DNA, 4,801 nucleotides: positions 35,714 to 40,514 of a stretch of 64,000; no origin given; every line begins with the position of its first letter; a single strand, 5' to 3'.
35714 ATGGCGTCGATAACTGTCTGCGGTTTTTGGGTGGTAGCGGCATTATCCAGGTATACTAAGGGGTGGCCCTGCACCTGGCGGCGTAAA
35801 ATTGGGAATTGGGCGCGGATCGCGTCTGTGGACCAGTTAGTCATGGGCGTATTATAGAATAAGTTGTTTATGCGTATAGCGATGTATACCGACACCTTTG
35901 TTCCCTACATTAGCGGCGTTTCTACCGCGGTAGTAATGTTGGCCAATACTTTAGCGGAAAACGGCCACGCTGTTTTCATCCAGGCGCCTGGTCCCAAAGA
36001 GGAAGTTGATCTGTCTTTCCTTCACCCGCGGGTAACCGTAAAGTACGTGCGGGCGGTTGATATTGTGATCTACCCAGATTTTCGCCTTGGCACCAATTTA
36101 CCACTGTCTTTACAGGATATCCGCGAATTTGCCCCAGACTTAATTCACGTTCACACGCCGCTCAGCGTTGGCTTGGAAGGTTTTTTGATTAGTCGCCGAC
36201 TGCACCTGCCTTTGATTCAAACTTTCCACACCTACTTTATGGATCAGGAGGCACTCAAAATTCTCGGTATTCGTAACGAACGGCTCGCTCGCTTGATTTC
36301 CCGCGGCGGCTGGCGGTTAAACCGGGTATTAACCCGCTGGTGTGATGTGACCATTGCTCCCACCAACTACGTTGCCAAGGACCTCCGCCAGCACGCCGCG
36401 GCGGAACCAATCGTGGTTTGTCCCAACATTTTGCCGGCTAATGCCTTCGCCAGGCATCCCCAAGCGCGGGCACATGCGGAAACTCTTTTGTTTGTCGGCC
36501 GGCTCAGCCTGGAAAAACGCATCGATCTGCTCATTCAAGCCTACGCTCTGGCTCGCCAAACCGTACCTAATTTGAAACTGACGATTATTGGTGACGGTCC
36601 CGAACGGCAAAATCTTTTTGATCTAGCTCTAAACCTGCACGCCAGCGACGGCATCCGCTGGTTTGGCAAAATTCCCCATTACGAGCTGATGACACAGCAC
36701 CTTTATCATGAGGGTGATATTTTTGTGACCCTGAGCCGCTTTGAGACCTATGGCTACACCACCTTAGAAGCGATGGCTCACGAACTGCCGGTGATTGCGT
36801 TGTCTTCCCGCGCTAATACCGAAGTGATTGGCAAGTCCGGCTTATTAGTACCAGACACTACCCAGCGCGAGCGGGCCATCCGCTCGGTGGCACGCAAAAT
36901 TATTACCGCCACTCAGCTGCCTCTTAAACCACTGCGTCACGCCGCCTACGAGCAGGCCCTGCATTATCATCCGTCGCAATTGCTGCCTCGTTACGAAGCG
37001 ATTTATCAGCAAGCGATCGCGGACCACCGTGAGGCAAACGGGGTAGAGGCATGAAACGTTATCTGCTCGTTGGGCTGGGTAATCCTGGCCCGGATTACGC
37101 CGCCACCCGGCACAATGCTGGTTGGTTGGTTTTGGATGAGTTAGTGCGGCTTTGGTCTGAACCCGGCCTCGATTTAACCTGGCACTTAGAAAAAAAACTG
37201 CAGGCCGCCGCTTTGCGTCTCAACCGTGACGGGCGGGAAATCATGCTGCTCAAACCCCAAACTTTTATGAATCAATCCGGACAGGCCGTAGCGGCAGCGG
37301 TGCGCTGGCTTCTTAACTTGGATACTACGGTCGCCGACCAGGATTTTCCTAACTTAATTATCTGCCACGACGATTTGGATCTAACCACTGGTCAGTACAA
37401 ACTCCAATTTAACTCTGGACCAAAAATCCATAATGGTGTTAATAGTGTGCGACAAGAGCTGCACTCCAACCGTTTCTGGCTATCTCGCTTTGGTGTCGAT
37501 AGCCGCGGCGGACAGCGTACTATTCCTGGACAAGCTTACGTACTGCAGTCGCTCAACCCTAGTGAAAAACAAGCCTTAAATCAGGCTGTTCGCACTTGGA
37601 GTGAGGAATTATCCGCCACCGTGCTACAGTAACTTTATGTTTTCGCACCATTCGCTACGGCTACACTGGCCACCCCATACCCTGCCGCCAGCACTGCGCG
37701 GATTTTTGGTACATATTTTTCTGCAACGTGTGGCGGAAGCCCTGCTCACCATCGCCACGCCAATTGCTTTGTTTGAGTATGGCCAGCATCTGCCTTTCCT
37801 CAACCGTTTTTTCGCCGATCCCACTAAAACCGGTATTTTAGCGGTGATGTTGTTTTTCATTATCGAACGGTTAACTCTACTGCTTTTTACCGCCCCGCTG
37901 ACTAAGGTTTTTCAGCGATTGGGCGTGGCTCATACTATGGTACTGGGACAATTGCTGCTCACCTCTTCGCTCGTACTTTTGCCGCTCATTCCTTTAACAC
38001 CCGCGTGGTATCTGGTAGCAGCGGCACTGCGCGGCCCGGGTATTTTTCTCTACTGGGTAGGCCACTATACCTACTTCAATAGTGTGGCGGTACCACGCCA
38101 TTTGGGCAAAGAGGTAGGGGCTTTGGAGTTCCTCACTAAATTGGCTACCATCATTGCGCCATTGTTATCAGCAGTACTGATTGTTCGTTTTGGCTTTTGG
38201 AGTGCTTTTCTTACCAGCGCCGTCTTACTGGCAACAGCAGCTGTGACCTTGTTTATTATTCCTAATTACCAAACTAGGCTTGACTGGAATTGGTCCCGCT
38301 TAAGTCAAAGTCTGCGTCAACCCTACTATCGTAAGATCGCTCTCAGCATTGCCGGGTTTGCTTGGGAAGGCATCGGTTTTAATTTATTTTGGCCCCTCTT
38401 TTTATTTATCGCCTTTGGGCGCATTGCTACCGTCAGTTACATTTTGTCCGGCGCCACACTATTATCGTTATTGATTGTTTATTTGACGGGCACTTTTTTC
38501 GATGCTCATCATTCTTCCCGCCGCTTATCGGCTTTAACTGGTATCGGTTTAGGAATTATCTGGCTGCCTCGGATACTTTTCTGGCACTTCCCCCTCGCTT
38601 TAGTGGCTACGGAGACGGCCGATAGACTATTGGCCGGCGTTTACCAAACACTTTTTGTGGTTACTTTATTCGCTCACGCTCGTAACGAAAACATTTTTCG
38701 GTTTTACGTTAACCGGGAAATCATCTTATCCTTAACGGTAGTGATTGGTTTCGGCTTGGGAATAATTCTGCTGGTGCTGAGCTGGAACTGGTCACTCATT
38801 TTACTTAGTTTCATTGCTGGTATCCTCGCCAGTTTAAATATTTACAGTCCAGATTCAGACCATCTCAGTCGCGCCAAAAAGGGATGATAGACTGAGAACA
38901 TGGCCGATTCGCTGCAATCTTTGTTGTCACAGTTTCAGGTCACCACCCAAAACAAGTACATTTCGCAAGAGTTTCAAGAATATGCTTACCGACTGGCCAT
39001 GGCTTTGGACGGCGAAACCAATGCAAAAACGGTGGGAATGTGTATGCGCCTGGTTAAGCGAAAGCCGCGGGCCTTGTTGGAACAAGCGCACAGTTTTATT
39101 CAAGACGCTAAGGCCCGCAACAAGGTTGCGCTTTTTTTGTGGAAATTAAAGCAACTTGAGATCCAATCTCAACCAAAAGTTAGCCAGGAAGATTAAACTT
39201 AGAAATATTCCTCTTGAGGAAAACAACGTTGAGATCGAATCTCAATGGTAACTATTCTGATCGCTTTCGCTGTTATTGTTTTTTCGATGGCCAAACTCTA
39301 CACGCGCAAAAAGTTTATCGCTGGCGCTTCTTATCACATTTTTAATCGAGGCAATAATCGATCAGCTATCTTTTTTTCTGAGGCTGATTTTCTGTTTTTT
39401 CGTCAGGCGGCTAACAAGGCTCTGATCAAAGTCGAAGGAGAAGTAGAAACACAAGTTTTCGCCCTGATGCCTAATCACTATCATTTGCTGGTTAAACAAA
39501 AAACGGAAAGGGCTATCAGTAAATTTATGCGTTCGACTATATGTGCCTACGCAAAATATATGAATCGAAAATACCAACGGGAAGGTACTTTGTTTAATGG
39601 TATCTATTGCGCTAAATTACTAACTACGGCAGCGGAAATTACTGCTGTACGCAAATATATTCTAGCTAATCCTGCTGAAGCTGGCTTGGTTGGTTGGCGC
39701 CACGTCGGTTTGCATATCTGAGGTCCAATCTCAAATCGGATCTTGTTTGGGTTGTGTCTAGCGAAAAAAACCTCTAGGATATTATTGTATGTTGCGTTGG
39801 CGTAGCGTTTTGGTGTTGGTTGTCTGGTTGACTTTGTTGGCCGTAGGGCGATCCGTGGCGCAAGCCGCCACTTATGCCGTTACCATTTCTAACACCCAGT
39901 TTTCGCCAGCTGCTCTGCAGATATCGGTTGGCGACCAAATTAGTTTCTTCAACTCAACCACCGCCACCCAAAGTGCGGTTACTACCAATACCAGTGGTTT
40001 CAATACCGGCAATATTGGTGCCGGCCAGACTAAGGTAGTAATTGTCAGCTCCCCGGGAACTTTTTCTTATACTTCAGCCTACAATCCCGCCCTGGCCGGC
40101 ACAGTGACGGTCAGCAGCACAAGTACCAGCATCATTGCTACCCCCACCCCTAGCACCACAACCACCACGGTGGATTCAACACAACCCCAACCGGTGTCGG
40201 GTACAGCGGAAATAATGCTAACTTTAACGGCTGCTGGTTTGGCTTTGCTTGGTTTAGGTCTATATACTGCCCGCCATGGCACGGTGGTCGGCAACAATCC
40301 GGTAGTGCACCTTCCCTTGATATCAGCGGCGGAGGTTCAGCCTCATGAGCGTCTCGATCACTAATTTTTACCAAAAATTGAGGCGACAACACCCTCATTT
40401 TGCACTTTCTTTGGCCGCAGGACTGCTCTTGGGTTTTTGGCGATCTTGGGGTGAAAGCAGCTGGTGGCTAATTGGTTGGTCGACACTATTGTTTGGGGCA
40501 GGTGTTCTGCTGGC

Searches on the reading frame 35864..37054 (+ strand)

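Call 9: search_protein_families(library=pfam, proteins=[window:35864-37054:+], max_evalue=0.01)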
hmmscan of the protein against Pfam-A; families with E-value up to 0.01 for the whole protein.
window:35864-37054:+ (396 aa): 6 families
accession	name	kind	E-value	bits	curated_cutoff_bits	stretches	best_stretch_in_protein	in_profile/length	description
PF00534.26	Glycos_transf_1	-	4e-28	98.5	26.4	1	205-341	15-151/172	Glycosyl transferases group 1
PF13692.12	Glyco_trans_1_4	-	1.3e-25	90.7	27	1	207-340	3-137/142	Glycosyl transferases group 1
PF13439.12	Glyco_transf_4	-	2.9e-25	89.7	28.5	1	16-188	1-164/170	Glycosyltransferase Family 4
PF13579.12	Glyco_trans_4_4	-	6.5e-16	59.5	29.7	1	17-188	1-157/158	Glycosyl transferase 4-like domain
PF20706.3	GT4-conflict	-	8.6e-07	28.7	26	1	171-313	162-311/385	Family 4 Glycosyltransferase in conflict systems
PF13477.12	Glyco_trans_4_2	-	9.4e-05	23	23.4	1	86-123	70-109/139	Glycosyl transferase 4-like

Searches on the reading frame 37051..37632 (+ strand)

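Call 9: search_protein_families(library=pfam, proteins=[window:37051-37632:+], max_evalue=0.01)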
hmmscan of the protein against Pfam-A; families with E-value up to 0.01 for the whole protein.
window:37051-37632:+ (193 aa): 1 family
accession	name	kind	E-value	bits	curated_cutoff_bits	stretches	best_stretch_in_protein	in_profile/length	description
PF01195.25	Pept_tRNA_hydro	-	8.1e-41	140.3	27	1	5-188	1-168/183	Peptidyl-tRNA hydrolase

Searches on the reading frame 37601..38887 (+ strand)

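Call 73: search_protein_families(library=pfam, proteins=[window:37601-38887:+], max_evalue=0.01)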
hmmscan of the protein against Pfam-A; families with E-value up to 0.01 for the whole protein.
window:37601-38887:+ (428 aa): 1 family
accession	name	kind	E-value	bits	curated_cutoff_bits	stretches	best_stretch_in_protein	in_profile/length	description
PF07690.21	MFS_1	-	1.1e-09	38.2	33.4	1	40-267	6-212/347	Major Facilitator Superfamily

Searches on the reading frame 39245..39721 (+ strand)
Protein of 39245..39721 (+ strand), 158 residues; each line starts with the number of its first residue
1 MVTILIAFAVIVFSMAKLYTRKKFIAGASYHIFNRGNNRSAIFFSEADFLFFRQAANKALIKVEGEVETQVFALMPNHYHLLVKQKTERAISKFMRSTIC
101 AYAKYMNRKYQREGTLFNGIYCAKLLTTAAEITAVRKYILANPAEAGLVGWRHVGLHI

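Call 81: search_protein_families(library=pfam, proteins=[window:39245-39721:+], max_evalue=0.01)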
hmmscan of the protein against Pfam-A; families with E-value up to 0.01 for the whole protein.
window:39245-39721:+ (158 aa): 1 family
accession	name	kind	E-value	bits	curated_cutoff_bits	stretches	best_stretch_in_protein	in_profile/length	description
PF01797.21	Y1_Tnp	-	1.3e-11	45.1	23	1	28-139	5-118/121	Transposase IS200 like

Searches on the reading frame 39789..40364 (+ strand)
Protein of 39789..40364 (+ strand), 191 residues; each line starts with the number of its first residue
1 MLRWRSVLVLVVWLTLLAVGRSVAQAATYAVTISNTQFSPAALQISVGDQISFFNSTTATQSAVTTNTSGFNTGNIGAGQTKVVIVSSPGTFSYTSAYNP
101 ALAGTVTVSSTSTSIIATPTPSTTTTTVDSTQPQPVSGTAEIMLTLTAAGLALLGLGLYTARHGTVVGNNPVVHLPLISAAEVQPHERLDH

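Call 44: search_protein_families(library=pfam, proteins=[window:39789-40364:+], max_evalue=0.01)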
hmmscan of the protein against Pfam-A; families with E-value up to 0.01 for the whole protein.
window:39789-40364:+ (191 aa): 1 family
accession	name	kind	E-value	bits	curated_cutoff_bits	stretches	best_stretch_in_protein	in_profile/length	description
PF13473.12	Cupredoxin_1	-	7.3e-09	36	27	1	8-108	2-104/104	Cupredoxin-like domain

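Call 78: search_protein_families(library=ncbifam, proteins=[window:39789-40364:+], max_evalue=5)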
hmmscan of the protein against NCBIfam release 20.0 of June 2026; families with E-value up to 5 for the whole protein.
window:39789-40364:+ (191 aa): 2 families
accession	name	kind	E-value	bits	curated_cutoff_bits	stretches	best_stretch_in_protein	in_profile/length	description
TIGR02375.1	pseudoazurin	equivalog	0.012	15.3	109.85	1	37-111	11-89/116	pseudoazurin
TIGR02656.1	cyanin_plasto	equivalog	0.06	13.8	87.85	1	36-68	12-44/99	plastocyanin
